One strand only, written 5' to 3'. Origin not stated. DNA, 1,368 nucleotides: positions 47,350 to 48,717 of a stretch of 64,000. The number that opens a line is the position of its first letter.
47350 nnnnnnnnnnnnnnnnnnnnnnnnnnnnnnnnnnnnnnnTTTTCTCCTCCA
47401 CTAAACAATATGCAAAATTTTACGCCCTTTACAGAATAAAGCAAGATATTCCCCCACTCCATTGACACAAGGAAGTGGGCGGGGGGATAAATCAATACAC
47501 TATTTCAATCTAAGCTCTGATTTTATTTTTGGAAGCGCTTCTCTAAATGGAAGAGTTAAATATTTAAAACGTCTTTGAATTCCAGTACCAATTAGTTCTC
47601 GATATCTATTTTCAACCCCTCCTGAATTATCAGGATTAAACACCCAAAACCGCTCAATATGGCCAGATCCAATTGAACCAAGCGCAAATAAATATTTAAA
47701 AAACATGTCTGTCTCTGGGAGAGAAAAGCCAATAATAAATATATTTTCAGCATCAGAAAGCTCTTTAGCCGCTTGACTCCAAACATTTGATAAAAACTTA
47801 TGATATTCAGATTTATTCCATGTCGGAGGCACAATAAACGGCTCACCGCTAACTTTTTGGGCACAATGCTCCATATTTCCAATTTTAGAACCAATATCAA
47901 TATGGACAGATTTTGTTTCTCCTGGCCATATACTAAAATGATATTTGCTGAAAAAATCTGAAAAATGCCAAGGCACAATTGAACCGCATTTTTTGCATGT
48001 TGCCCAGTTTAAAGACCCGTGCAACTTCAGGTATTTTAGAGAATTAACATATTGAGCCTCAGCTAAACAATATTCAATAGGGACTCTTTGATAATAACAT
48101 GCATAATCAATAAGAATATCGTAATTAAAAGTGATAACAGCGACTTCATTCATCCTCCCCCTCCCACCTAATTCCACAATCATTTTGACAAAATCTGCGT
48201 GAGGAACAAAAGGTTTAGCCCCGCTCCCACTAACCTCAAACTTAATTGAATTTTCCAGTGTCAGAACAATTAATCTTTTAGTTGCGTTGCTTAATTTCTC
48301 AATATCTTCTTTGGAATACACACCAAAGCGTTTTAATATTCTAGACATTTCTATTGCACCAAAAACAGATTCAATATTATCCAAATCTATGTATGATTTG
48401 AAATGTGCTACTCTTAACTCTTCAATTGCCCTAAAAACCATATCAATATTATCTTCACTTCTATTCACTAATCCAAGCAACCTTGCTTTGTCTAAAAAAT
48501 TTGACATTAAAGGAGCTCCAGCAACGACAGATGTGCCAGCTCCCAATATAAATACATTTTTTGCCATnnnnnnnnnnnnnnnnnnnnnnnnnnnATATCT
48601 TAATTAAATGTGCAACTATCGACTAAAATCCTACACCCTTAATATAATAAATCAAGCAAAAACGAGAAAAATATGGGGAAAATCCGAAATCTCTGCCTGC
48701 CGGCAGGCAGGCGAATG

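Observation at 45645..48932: AT-rich island SIR2-like | DUF262-HEPN: candidate unnamed anti-phage system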

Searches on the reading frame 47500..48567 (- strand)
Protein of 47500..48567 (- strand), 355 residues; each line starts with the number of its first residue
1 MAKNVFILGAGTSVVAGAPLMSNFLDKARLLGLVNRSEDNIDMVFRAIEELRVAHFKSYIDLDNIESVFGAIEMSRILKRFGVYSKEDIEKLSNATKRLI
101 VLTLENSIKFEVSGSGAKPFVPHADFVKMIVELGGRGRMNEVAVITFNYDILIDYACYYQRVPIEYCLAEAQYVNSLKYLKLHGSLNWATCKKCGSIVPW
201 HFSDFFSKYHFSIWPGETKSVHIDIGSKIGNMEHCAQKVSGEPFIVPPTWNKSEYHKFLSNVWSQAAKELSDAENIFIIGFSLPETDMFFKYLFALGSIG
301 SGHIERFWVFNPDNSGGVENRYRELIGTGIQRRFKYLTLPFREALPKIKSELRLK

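Call 3: search_protein_families(library=pfam, proteins=[window:47500-48567:-], max_evalue=1)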
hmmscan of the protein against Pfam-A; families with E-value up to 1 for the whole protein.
window:47500-48567:- (355 aa): 2 families
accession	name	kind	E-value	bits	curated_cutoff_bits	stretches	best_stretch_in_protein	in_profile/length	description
PF13289.12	SIR2_2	-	0.0038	17.8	24.5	1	143-189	2-53/141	SIR2-like domain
PF05597.16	Phasin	-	0.19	12.2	28.8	1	60-99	79-117/126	Poly(hydroxyalcanoate) granule associated protein (phasin)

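Call 4: search_protein_families(library=padloc, proteins=[window:47500-48567:-], max_evalue=1)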
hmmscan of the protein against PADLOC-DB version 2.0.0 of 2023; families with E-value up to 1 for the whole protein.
window:47500-48567:- (355 aa): 16 families
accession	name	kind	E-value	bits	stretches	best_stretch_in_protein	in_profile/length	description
PDLC04093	SIR2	-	1.1e-09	35.8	1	5-163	26-173/395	-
PDLC04087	SIR2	-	1.6e-09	35.1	2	4-168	19-159/343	-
PDLC04082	SIR2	-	4.8e-08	30.3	1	93-166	88-153/345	-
PDLC04081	SIR2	-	6.5e-08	30.1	1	5-165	20-161/345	-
PDLC04088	SIR2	-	2.3e-05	21.7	1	3-192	21-238/390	-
PDLC04094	SIR2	-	3.9e-05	21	1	14-163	28-171/399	-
PDLC04096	SIR2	-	0.0001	19.9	1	139-188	20-84/230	-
PDLC02408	Aga_SIR2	-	0.00011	19.5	1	128-192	136-207/343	Class II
PDLC04084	SIR2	-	0.00067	17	2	176-192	240-256/414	-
PDLC02186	SIR2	-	0.00097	16.3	1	6-156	32-178/412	-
PDLC02414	Aga_SIR2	-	0.0015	15.9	1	123-193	101-179/313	-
PDLC04078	SIR2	-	0.0023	15.8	1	240-283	45-90/171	-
PDLC04089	SIR2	-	0.0024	15.2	0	174-190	167-183/336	-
PDLC04079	SIR2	-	0.0077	12.8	1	170-192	239-262/430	-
PDLC04091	SIR2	-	0.014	12.7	1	138-158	125-145/345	-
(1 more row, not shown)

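Call 5: search_protein_families(library=ncbifam, proteins=[window:47500-48567:-], max_evalue=1)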
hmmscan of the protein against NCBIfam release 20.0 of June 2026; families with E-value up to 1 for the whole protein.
window:47500-48567:- (355 aa): 6 families
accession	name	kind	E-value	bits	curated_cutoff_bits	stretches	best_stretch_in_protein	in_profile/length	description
NF042942.1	SIR2_antiphage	equivalog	0.0052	15.9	500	1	6-156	26-174/392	SIR2 family anti-phage-associated protein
NF005806.0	PRK07666.1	equivalog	0.044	13.1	286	1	3-74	8-77/239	3-ketoacyl-ACP reductase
TIGR01837.1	PHA_granule_1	subfamily_domain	0.089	12.9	94.7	1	56-99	66-108/118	poly(hydroxyalkanoate) granule-associated protein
NF001752.0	PRK00481.1-1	equivalog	0.12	11.9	221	0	176-201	115-140/242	NAD-dependent protein deacylase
NF005437.0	PRK07024.1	equivalog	0.15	11.5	266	1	2-69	4-68/259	SDR family oxidoreductase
NF005672.0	PRK07454.1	equivalog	0.18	11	234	1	3-81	7-81/241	SDR family oxidoreductase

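Call 10: find_homologous_proteins(query=window:47500-48567:-)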
Query window:47500-48567:- (355 aa): 3861 proteins with E <= 0.001 among 6523 candidates; the best 120 are listed.
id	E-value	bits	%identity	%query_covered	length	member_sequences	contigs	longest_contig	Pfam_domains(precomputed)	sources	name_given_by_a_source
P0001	8.0e-240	813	100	100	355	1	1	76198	-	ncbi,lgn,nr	ncbi:MAG: hypothetical protein JW782_06210 [Candidatus Saganbacteria bacterium]|nr:hypothetical prot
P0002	3.9e-111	390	50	100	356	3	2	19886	-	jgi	jgi:hypothetical protein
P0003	1.8e-110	388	50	94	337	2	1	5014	-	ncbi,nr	ncbi:MAG: hypothetical protein NT145_05195 [Elusimicrobia bacterium]|nr:hypothetical protein [Elusim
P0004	1.8e-107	378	49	99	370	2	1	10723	-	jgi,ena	-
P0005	4.4e-107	377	47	98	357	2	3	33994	-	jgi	jgi:hypothetical protein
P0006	2.3e-106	374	49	99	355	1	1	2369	-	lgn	-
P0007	2.4e-106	374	49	99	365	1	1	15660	-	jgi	jgi:NAD-dependent SIR2 family protein deacetylase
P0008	3.0e-106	374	49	100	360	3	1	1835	-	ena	-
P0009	6.1e-106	373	48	99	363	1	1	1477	-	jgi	jgi:hypothetical protein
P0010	3.5e-105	370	48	98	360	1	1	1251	-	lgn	-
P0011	4.1e-105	370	48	99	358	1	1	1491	-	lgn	-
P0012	4.6e-105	370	50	99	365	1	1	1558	-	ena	-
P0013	6.7e-105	369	48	100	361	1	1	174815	-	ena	-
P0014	7.2e-105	369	50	99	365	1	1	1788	-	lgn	-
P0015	9.1e-105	369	49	99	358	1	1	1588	PF13289.13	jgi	jgi:hypothetical protein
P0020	9.2e-104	366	48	100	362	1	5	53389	-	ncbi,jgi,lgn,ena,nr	ncbi:MAG TPA: hypothetical protein VMW09_00180 [Desulfatiglandales bacterium]|nr:hypothetical protei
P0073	1.8e-96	342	43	100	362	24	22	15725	-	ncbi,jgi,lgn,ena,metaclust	metaclust:\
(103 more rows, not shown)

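Call 24: find_encoding_contigs(protein=P0002, flank=6000, max_places=3)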
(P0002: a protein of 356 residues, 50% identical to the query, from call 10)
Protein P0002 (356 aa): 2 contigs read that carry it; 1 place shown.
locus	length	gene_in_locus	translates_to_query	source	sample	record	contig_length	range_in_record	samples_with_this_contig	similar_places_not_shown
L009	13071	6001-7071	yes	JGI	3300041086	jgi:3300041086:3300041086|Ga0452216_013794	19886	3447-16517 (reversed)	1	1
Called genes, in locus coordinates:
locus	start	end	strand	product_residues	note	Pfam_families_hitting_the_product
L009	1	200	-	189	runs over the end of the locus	-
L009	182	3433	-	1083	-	PF13688:Reprolysin_5, PF13574:Reprolysin_2 (weak), PF13582:Reprolysin_3, PF17963:Big_9, PF13385:Laminin_G_3, PF07691:PA14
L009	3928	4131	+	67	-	PF00313:CSD, PF08206:OB_RNB (weak)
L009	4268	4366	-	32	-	-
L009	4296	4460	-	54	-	-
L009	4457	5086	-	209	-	-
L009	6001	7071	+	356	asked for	-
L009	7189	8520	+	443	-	-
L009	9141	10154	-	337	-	-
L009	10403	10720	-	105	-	-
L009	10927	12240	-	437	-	PF00464:SHMT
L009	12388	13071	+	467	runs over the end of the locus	PF00515:TPR_1 (faint), PF07719:TPR_2 (faint), PF13176:TPR_7 (faint), PF13181:TPR_8 (faint), PF13424:TPR_12 (faint), PF13428:TPR_14 (faint), PF13432:TPR_16 (faint), PF14559:TPR_19 (faint), +1 more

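Call 25: find_encoding_contigs(protein=P0005, flank=6000, max_places=3)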
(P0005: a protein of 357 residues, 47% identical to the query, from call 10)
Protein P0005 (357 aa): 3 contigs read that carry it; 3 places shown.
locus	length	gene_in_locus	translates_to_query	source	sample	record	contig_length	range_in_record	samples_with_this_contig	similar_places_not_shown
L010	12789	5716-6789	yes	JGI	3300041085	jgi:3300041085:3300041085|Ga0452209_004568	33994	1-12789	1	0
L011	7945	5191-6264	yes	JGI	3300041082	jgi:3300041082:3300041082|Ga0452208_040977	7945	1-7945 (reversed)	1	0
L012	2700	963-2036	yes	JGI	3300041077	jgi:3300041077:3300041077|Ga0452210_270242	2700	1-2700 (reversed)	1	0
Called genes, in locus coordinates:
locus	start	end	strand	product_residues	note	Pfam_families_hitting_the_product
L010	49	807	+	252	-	PF07676:PD40 (faint)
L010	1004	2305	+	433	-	-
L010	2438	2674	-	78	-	-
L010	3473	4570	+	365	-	-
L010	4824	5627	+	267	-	-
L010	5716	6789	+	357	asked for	-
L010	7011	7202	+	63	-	-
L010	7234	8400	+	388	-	PF05048:NosD (faint), PF13229:Beta_helix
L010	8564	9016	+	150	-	PF00583:Acetyltransf_1, PF13673:Acetyltransf_10 (weak), PF13508:Acetyltransf_7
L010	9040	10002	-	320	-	PF12679:ABC2_membrane_2, PF12730:ABC2_membrane_4 (weak), PF13346:ABC2_membrane_5 (weak)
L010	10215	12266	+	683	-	PF01145:Band_7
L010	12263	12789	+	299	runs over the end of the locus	PF01145:Band_7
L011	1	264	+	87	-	?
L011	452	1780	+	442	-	-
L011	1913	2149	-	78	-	-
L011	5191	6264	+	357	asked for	-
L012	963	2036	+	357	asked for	-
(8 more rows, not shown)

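Call 26: find_encoding_contigs(protein=P0020, flank=6000, max_places=5)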
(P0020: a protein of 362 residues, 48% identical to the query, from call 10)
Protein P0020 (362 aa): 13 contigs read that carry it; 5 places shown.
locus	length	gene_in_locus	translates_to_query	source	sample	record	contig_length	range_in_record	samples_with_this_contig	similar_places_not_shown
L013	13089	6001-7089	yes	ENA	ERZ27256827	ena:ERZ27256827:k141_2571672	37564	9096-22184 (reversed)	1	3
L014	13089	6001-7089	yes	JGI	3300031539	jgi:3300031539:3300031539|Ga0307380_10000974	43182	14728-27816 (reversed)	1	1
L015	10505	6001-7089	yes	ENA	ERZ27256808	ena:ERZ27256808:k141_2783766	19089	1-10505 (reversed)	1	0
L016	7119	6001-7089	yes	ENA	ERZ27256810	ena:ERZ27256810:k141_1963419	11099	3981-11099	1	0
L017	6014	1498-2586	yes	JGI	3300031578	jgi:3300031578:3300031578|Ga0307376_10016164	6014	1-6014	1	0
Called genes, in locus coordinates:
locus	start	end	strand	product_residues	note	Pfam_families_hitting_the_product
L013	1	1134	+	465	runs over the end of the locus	PF02629:CoA_binding, PF13380:CoA_binding_2, PF13607:Succ_CoA_lig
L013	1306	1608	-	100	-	-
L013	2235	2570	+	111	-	PF03840:SecG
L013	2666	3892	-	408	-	PF00589:Phage_integrase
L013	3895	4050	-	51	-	-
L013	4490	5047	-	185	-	-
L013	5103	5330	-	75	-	-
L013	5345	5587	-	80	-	-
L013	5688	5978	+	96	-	-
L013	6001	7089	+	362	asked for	-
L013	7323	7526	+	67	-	-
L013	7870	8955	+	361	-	PF02463:SMC_N (weak), PF13175:AAA_15, PF13476:AAA_23, PF13304:AAA_21, PF13175:AAA_15 (weak)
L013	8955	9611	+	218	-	PF11536:DUF3226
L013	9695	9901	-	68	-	-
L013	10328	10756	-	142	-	-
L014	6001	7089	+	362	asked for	-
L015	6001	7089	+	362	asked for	-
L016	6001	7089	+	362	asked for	-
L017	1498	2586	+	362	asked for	-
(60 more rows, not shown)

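Call 29: search_solved_structures(query=A1, max_evalue=1, show_alignments=2)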
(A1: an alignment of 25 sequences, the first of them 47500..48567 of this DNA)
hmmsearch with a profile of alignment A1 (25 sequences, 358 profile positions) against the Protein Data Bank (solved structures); distinct sequences matched with E-value up to 1: 17.
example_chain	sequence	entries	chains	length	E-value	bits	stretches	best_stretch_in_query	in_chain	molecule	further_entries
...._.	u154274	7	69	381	2.3e-05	27.2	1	90-200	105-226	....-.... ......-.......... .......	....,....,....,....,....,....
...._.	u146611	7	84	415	0.0018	21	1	8-161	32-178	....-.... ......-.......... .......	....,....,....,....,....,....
8yhx_G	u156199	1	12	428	0.0019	20.9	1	98-198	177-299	SIR2 family protein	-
8yik_A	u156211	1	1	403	0.28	13.7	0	72-130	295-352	DNA topoisomerase 2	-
1cf2_P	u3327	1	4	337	0.85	12.2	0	21-84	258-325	PROTEIN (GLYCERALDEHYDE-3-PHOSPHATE DEHYDROGENASE)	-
8z58_A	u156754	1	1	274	0.87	12.1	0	176-201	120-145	NAD-dependent protein deacylase sirtuin-5, mitochondrial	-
8z56_A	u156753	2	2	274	0.89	12.1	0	176-201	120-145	NAD-dependent protein deacylase sirtuin-5, mitochondrial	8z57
4g1c_A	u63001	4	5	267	0.93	12.1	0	176-201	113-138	NAD-dependent protein deacylase sirtuin-5, mitochondrial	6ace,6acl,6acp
9v0h_A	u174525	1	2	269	0.94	12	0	176-201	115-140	NAD-dependent protein deacylase sirtuin-5, mitochondrial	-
6aco_A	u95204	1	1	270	0.95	12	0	176-201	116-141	NAD-dependent protein deacylase sirtuin-5, mitochondrial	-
8gbn_A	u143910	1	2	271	0.96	12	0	176-201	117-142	NAD-dependent protein deacylase sirtuin-5, mitochondrial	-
8gbl_A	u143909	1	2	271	0.96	12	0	176-201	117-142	NAD-dependent protein deacylase sirtuin-5, mitochondrial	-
2b4y_A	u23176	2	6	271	0.96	12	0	176-201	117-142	NAD-dependent deacetylase sirtuin-5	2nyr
6ljk_A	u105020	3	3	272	0.97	12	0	176-201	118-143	NAD-dependent protein deacylase sirtuin-5, mitochondrial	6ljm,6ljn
3rig_A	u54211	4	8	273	0.98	12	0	176-201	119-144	NAD-dependent deacetylase sirtuin-5 | NAD-dependent lysine demalonylase and desuccinylase sirtuin-5, mitochondrial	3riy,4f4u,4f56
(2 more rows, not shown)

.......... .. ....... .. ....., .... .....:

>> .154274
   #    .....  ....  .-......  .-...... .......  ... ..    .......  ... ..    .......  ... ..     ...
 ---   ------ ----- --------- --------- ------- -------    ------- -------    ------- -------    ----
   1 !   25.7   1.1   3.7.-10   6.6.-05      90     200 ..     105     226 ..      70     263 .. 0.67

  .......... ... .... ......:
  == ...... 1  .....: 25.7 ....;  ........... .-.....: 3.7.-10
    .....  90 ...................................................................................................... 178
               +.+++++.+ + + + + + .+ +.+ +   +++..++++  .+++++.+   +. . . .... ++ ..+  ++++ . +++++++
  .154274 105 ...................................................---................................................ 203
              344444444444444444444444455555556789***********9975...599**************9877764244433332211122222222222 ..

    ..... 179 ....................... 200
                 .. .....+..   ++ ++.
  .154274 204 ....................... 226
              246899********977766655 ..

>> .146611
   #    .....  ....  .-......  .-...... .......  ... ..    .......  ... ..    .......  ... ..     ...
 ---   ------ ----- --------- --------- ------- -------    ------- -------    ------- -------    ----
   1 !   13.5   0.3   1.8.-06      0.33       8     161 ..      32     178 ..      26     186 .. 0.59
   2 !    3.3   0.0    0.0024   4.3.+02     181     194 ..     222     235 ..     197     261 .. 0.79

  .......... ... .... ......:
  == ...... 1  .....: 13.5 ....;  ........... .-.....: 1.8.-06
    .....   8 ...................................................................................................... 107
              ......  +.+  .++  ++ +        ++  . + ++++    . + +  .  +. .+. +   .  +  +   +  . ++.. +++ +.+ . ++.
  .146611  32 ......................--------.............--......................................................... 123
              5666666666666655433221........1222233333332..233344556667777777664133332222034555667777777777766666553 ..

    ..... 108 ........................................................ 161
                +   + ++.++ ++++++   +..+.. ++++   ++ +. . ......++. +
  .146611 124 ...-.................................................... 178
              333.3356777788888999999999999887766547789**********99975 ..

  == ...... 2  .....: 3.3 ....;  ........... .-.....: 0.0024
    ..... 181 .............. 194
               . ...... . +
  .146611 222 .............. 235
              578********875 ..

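Call 31: find_related_loci(query=A1, collection=genome_contigs, flank=8000)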
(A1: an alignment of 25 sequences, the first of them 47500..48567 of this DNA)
Query A1 (355 aa) in genome_contigs; peptide patterns used: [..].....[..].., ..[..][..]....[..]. (x = any residue, [..] = any of these).
599 stretches matched a pattern (row limit reached: there are more); 485 encode a relative of the query (tblastn E <= 1e-3); the best 80 are kept; 80 distinct loci.
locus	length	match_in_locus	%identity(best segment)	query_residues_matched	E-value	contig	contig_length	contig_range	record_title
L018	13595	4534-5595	48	1-355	2e-118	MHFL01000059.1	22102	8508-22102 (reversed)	MAG: Omnitrophica bacterium RIFCSPLOWO2_01_FULL_45_10 rifcsplowo2_01_scaffold_8355, whole genome shotgun sequence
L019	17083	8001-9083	48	1-354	4e-109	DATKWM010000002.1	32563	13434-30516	MAG TPA_asm: Desulfatiglandales bacterium isolate SMAG_U14163 k141_3439845, whole genome shotgun sequence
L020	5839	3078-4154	45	1-352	1e-101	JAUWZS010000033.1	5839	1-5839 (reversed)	MAG: Candidatus Aenigmatarchaeota archaeon isolate CSMAG_2742 CSMAG_2742_k141_338291_length_5839_cov_15.5842, whole geno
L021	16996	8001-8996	48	1-348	3e-101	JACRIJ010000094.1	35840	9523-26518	MAG: Planctomycetota bacterium isolate NC_groundwater_1800_Pr3_B-0.1um_47_15 SR-2_scaffold_141_2942407, whole genome sho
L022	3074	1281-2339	46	1-352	6e-102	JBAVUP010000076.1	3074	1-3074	MAG: Desulfobaccales bacterium isolate MFD02222_ilm_asm_bin18 k127_32480, whole genome shotgun sequence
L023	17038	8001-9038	44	1-352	1e-98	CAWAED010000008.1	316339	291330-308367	MAG: uncultured Acidobacteriota bacterium isolate MFD00731.bin.3.147 genome assembly, contig: contig_23888, whole genome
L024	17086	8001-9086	46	1-352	8e-98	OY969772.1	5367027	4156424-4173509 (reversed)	MAG: uncultured Chloroflexia bacterium isolate MFD02416.bin.2.42 genome assembly, chromosome: 1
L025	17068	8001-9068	45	1-352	1e-96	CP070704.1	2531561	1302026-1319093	MAG: Deltaproteobacteria bacterium isolate bin55 chromosome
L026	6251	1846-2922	45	1-353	8e-97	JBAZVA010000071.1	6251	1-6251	MAG: Candidatus Woesearchaeota archaeon isolate SO_2017_GW1_241 NODE_47409_length_6251_cov_1.108263_OW334_2017, whole ge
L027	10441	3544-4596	47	1-348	1e-96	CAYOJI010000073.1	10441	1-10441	MAG TPA_asm: uncultured Nitrospiraceae bacterium isolate binchicken_co40_94 genome assembly, contig: NODE_3023_length_10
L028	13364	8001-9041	44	1-345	7e-96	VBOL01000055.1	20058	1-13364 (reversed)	MAG: Nitrospirae bacterium isolate NS_9 14_0903_13_30cm_scaffold_772313, whole genome shotgun sequence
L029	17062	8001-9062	44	3-353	3e-96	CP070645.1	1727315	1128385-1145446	MAG: Dehalococcoidales bacterium isolate bin896 chromosome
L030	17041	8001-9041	46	1-348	7e-96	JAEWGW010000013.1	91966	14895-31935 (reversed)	MAG: Bacillota bacterium isolate OH_PBlB_45 k127_715698, whole genome shotgun sequence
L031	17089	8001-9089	43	1-354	3e-95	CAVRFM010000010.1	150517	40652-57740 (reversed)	MAG: uncultured Chloroflexia bacterium isolate MFD04492.bin.1.138 genome assembly, contig: contig_34811, whole genome sh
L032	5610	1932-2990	43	3-352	7e-95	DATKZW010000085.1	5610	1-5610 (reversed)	MAG TPA_asm: Sumerlaeia bacterium isolate SMAG_U14255 k141_3252384, whole genome shotgun sequence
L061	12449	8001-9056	43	3-352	1e-82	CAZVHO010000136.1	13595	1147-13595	MAG TPA_asm: uncultured Thermodesulfobacteriota bacterium isolate binchicken_co266_158 genome assembly, contig: NODE_780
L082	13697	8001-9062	38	2-348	2e-74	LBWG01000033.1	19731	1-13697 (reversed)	MAG: Candidatus Uhrbacteria bacterium GW2011_GWF2_39_13 UT30_C0033, whole genome shotgun sequence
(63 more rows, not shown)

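Call 35: search_protein_families(library=pfam, proteins=[L082:9368-10675:+, L082:10666-11775:+, L061:9097-10677:+, L061:7625-7933:+, L082:7986-9086:+], max_evalue=0.1)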
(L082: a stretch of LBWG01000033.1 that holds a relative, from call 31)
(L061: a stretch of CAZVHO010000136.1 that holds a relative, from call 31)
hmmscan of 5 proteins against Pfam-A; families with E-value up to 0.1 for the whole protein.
L082:9368-10675:+ (435 aa): 1 family
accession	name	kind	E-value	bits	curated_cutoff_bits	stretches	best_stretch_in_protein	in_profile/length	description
PF03235.19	GmrSD_N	-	4.8e-26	92.5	33.2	1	99-236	13-198/199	GmrSD restriction endonuclease, N-terminal domain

L082:10666-11775:+ (369 aa): 3 families
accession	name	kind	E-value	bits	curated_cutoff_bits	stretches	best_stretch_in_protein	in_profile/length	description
PF18735.6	HEPN_RiboL-PSP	-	7.1e-17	62.4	28.4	1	69-269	14-189/191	RiboL-PSP-HEPN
PF18737.6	HEPN_MAE_28990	-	8.2e-11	42.9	26.8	1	62-272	19-209/211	MAE_28990/MAE_18760-like HEPN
PF18739.6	HEPN_Apea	-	0.029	15.2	24.4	0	207-256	59-116/136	Apea-like HEPN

L061:9097-10677:+ (526 aa): 3 families
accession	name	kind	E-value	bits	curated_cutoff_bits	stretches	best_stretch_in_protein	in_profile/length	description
PF03235.19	GmrSD_N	-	3.4e-25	89.8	33.2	1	16-220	6-198/199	GmrSD restriction endonuclease, N-terminal domain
PF07510.16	GmrSD_C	-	0.0036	17.6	23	1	428-518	50-136/138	GmrSD restriction endonucleases, C-terminal domain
PF24967.1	NTS_TR130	-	0.0037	17.3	25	1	172-201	126-155/233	TR130 NTS domain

L061:7625-7933:+ (102 aa): 1 family
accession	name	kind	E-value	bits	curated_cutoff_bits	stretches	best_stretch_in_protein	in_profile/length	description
PF14469.11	AKAP28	-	0.076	13.2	22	1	34-96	14-74/121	28 kDa A-kinase anchor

L082:7986-9086:+ (366 aa): 2 families
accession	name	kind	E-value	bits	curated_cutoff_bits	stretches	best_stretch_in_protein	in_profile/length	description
PF02146.23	SIR2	-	0.0036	17.7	24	1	199-296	98-176/180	Sir2 family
PF13289.12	SIR2_2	-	0.0052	17.3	24.5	1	159-208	2-52/141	SIR2-like domain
